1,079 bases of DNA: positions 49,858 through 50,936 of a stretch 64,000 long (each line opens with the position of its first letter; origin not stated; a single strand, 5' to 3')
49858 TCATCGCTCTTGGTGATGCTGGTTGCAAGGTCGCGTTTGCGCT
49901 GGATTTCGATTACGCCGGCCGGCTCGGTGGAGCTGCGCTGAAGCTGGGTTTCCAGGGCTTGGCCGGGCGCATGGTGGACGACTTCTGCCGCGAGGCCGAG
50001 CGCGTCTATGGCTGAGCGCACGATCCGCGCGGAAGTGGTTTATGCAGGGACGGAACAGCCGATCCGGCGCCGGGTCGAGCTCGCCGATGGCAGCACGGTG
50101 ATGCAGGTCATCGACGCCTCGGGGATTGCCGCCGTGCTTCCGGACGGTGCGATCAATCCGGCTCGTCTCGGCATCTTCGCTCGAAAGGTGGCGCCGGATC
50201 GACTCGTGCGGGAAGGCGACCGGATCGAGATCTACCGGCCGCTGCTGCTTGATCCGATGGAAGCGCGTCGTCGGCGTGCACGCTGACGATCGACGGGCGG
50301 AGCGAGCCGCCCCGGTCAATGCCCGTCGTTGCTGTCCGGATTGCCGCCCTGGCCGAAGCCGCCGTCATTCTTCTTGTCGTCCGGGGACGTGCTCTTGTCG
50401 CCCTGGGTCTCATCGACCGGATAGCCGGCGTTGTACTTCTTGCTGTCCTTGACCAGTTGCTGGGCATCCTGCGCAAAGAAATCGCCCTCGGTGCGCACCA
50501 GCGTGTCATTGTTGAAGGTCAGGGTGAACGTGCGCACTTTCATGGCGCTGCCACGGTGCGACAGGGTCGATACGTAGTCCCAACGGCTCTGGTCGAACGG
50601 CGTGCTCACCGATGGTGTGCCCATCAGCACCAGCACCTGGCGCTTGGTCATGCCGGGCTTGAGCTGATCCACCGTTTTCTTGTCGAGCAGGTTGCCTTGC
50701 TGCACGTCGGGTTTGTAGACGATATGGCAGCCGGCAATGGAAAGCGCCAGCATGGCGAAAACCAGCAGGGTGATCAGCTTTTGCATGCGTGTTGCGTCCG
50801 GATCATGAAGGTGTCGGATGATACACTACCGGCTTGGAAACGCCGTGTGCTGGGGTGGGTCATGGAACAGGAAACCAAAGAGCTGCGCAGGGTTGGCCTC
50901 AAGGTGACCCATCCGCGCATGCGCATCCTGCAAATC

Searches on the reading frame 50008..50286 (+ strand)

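Call 61: search_protein_families(library=pfam, proteins=[window:50008-50286:+], max_evalue=0.001)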
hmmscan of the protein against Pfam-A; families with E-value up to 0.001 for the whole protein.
window:50008-50286:+ (92 aa): 1 family
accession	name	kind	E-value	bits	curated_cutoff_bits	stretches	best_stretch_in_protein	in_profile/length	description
PF03658.20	Ub-RnfH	-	5.2e-25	88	23.7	1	6-88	1-83/83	RnfH family Ubiquitin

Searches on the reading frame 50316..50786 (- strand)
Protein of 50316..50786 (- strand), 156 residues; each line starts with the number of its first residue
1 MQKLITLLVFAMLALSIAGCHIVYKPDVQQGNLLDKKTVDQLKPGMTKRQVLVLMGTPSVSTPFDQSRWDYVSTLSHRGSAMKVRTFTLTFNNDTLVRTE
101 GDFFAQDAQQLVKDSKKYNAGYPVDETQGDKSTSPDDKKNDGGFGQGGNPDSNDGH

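Call 61: search_protein_families(library=pfam, proteins=[window:50316-50786:-], max_evalue=0.001)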
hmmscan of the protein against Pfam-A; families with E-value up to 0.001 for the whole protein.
window:50316-50786:- (156 aa): 1 family
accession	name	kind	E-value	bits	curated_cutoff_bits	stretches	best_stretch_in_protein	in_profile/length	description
PF04355.18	BamE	-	4.3e-23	81.3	23.2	1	31-100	1-70/71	Outer membrane protein assembly factor BamE domain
